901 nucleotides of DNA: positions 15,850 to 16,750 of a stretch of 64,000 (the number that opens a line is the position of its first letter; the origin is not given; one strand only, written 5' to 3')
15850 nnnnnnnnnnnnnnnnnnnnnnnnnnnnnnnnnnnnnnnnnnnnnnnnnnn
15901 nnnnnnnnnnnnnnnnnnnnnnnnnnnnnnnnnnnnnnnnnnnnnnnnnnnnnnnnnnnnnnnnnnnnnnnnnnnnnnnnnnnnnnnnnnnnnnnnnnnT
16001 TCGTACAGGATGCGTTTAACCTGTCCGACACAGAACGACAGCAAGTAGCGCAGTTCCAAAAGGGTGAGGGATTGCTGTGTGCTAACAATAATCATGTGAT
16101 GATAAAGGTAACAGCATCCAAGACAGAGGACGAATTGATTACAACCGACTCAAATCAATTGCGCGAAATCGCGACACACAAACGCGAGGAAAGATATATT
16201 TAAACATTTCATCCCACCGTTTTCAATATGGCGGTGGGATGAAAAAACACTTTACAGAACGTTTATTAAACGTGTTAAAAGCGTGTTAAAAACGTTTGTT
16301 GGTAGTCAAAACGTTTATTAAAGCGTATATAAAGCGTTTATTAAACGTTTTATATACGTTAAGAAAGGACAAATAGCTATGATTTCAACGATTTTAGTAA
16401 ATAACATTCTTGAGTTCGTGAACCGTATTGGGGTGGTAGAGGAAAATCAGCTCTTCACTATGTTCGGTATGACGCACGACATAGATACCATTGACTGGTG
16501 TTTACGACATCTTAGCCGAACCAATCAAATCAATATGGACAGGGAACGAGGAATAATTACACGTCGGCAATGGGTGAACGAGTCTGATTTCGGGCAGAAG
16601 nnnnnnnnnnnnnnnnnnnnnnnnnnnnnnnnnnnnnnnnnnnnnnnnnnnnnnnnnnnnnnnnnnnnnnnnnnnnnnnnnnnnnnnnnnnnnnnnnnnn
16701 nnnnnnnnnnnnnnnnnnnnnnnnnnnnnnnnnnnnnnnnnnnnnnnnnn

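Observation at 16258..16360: Two blocks of helically phased 11-bp repeats resembling a parC-type centromere or cooperative operator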

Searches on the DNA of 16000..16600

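Call 121: search_rna_families(source=window, start=16000, end=16600, threshold=evalue, max_evalue=1)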
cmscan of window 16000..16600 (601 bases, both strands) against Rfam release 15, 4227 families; matches with E-value up to 1: 11.
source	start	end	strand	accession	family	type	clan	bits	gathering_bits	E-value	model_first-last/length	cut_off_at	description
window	16246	16366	-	RF02579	tsr26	Gene; sRNA;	-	28.6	141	0.022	1-122/122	no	S. aureus tsr26 small RNA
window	16252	16355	+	RF04228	MIR6140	Gene; miRNA;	-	25.9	140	0.015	1-165/165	no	MIR6140 microRNA precursor family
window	16285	16373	+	RF01858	RsaF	Gene; sRNA;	-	24.1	60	0.024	1-119/119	no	RNA Staph. aureus F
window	16199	16255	+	RF00756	mir-299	Gene; miRNA;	-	21.6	67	0.063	1-63/63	no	mir-299 microRNA precursor family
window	16276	16358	+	RF01764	azaaromatic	Cis-reg; riboswitch;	-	21.6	45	0.31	1-101/101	no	azaaromatic riboswitch aptamer (yjdF RNA)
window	16327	16357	+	RF03697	mir-722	Gene; miRNA;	-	21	81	0.22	1-67/67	no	mir-722 microRNA precursor family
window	16206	16244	-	RF03260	mir-8229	Gene; miRNA;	-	20.1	45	0.22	1-59/59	no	mir-8229 microRNA precursor family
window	16199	16253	-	RF00756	mir-299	Gene; miRNA;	-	19.6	67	0.24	1-63/63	no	mir-299 microRNA precursor family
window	16257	16352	+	RF04230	mir-9261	Gene; miRNA;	-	19.6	86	0.35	1-92/92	no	mir-9261 microRNA precursor family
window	16325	16355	-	RF03697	mir-722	Gene; miRNA;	-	19.2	81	0.68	1-67/67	no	mir-722 microRNA precursor family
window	16303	16415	+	RF02515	AfaR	Gene; sRNA;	-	19.1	100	0.6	1-234/234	no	AfaR small RNA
